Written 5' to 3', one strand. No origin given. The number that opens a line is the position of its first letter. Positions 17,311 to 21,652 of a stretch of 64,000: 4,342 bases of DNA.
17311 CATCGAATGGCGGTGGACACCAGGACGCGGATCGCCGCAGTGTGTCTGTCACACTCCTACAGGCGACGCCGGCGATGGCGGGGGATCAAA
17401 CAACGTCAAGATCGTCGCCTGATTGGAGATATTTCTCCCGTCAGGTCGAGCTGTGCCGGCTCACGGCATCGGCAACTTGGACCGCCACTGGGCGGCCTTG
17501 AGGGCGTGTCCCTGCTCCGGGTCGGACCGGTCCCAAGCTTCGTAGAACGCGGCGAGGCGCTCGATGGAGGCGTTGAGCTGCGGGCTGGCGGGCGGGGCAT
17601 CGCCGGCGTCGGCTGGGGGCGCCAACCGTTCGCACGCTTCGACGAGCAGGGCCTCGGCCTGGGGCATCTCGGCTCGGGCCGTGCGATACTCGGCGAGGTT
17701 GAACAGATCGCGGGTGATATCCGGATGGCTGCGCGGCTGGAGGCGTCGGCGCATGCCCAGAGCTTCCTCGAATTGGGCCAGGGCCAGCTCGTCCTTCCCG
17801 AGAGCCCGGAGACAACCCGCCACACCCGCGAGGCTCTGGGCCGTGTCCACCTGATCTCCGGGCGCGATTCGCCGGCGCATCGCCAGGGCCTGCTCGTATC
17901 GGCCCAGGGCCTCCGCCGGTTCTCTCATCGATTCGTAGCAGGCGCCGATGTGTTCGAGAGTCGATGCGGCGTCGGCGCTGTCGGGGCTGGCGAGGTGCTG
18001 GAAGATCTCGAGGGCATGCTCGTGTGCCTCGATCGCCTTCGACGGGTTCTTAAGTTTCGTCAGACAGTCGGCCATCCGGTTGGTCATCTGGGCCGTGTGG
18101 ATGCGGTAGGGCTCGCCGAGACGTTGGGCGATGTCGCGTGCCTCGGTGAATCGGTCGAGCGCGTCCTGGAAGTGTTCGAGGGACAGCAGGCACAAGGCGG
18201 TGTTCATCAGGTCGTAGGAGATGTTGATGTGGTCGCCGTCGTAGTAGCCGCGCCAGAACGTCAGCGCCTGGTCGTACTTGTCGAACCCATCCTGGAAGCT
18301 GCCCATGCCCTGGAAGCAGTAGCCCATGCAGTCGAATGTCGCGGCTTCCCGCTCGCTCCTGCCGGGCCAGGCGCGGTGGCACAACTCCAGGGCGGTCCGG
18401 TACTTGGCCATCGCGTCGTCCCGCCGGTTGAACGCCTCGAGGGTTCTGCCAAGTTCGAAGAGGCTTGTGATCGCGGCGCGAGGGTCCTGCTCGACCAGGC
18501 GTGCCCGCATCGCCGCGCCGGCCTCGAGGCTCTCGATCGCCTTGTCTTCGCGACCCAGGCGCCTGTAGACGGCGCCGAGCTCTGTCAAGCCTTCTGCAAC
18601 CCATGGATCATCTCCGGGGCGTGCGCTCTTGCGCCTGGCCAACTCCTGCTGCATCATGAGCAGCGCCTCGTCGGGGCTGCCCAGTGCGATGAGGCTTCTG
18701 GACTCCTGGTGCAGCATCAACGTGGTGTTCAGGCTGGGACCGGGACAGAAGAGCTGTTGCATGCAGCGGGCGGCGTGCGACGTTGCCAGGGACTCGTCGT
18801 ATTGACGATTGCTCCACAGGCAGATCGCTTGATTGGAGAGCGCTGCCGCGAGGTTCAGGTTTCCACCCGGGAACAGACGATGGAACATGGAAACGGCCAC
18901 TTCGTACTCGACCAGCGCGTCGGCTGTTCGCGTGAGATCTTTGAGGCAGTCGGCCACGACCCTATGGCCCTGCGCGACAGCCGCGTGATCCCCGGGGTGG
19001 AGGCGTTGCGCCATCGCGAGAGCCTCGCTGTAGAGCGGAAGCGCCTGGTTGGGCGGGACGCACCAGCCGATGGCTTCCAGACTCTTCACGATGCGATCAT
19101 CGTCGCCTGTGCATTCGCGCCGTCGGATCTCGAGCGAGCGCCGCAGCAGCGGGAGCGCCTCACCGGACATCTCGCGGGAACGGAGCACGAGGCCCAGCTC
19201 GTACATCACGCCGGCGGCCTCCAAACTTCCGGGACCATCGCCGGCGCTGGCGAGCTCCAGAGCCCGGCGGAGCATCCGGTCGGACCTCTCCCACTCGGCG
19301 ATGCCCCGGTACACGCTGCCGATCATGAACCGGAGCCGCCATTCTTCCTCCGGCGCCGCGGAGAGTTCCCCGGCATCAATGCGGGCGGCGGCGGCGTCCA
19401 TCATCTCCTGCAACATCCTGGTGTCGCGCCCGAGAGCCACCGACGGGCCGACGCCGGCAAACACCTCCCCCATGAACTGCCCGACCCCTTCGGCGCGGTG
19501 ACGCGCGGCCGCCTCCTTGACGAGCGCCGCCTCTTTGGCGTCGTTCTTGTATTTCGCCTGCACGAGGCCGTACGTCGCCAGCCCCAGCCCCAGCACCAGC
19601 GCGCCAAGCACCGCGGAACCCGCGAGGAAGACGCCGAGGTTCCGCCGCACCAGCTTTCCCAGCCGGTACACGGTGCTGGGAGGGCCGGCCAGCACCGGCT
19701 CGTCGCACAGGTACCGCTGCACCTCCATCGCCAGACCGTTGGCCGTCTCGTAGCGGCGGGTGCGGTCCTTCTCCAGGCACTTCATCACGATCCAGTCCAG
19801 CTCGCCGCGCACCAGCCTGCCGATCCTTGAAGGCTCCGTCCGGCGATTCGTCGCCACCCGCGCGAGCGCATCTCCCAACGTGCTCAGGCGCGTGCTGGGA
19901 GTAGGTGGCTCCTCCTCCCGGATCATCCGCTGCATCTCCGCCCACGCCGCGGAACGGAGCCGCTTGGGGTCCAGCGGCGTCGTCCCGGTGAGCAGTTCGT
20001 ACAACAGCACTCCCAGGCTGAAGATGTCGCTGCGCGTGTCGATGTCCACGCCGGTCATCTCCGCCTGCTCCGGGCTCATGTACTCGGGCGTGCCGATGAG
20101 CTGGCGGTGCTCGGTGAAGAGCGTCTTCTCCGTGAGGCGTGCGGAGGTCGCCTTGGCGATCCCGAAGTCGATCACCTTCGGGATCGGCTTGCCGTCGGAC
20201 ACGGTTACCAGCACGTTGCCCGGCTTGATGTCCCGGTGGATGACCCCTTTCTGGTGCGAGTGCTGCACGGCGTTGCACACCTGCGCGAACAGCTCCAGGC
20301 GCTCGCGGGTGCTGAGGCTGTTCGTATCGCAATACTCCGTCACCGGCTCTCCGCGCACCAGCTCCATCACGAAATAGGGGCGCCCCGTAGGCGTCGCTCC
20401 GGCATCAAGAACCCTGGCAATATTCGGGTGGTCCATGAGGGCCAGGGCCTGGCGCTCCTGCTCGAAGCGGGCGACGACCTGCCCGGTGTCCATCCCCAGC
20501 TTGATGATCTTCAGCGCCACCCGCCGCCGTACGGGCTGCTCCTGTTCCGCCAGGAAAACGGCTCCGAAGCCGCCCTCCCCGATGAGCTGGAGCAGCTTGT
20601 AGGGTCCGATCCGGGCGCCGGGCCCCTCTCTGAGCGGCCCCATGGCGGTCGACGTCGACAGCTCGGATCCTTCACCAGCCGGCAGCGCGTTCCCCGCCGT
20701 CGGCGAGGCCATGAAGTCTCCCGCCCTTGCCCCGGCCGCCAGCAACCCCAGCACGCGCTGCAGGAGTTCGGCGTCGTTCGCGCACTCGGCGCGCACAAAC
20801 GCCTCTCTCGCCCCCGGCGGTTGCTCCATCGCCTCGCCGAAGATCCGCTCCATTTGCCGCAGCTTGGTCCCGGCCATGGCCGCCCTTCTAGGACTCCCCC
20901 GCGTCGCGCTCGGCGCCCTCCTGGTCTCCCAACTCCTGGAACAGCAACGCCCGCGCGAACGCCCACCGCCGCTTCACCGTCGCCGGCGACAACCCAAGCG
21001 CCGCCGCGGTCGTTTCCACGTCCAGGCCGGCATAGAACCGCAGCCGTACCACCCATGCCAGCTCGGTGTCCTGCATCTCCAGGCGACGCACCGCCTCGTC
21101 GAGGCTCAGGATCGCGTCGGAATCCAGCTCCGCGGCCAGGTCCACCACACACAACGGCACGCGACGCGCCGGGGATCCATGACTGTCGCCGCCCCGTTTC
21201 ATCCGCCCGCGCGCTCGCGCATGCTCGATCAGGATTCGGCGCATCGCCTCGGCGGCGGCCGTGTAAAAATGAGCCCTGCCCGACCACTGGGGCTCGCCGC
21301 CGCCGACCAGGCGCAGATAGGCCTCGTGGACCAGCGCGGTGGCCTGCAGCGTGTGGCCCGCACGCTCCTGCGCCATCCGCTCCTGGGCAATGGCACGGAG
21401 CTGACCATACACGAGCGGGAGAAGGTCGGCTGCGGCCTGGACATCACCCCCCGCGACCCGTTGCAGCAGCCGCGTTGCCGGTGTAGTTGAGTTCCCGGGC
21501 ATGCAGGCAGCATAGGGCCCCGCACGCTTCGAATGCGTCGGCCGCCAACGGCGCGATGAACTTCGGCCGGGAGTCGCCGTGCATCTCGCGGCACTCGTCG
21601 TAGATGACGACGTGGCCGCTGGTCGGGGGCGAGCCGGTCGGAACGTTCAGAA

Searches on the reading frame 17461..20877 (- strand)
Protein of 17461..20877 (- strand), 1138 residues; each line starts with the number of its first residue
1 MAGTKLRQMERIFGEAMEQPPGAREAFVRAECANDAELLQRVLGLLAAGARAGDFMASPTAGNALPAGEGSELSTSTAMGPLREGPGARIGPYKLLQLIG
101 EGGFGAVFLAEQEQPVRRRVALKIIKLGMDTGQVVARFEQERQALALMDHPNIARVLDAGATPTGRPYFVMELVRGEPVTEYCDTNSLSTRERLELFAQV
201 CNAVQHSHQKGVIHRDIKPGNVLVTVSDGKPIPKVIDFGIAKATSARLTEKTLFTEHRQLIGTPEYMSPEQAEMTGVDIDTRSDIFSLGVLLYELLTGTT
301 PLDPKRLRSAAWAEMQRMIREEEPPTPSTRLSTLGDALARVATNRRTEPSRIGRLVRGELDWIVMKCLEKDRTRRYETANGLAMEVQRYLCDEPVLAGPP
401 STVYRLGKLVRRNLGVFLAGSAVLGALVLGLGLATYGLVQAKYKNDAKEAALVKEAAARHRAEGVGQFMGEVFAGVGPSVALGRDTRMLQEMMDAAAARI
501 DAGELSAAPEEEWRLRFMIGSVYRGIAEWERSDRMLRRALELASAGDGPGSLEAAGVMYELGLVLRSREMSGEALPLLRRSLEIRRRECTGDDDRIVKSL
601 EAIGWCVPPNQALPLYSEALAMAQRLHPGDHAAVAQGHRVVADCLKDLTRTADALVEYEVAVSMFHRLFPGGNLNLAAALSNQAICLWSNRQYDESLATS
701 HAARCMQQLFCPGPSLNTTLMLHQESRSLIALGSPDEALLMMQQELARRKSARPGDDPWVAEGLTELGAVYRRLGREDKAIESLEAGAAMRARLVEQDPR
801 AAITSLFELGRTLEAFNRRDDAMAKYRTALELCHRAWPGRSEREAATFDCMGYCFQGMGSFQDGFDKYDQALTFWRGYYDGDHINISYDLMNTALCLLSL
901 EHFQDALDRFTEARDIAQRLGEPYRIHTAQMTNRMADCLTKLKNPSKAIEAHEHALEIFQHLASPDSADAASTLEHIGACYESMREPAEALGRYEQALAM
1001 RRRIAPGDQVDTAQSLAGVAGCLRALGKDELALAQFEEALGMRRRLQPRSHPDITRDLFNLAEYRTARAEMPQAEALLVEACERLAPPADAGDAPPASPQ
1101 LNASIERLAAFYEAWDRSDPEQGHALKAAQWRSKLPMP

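Call 92: search_protein_families(library=pfam, proteins=[window:17461-20877:-])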
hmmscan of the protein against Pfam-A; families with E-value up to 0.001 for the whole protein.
window:17461-20877:- (1138 aa): 12 families
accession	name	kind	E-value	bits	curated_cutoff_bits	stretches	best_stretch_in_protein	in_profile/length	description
PF13424.12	TPR_12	-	2.2e-57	191.6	30.1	6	928-1002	2-76/77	Tetratricopeptide repeat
PF00069.31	Pkinase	-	2.2e-44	152.2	31.7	1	93-380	1-256/263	Protein kinase domain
PF07714.23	PK_Tyr_Ser-Thr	-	6.5e-30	104.7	23.1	1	95-334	3-236/258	Protein tyrosine and serine/threonine kinase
PF00515.34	TPR_1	-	3.6e-18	65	27.8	0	933-959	5-31/34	Tetratricopeptide repeat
PF07719.23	TPR_2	-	3.1e-17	61.6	27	0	761-786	1-26/34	Tetratricopeptide repeat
PF24885.1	TPR_NPHP3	-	4.5e-14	52.9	100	0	925-1046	95-216/239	Nephrocystin-3 TPR domain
PF13176.12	TPR_7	-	2.4e-12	46.3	27.9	0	973-1002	1-30/36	Tetratricopeptide repeat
PF13374.12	TPR_10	-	7.7e-12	45.3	27.5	0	971-1004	2-35/42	Tetratricopeptide repeat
PF13181.12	TPR_8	-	1.2e-09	38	25.7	0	762-786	2-26/34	Tetratricopeptide repeat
PF17667.7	Pkinase_fungal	-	3e-05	23.4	24.1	1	189-270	284-363/387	Fungal protein kinase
PF03109.22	ABC1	-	0.00014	21.6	22.9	1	164-247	140-220/244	ABC1 atypical kinase-like domain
PF01636.29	APH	-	0.00016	22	23.2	1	205-241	163-197/239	Phosphotransferase enzyme family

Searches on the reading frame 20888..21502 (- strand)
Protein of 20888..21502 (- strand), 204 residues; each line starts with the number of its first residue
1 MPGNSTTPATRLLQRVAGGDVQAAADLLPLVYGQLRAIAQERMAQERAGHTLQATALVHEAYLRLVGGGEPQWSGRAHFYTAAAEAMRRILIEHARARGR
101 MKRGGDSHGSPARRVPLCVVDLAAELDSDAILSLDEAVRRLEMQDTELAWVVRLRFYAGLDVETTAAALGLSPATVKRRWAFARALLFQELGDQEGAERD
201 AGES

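Call 92: search_protein_families(library=pfam, proteins=[window:20888-21502:-])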
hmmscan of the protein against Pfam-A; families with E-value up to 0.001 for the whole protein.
window:20888-21502:- (204 aa): 2 families
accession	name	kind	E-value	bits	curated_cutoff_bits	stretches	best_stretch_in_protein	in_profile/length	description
PF07638.17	Sigma70_ECF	-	6.3e-55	186.4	21.1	1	10-191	5-183/185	ECF sigma factor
PF08281.18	Sigma70_r4_2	-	3.2e-05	23.9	25.7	1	149-186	16-53/54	Sigma-70, region 4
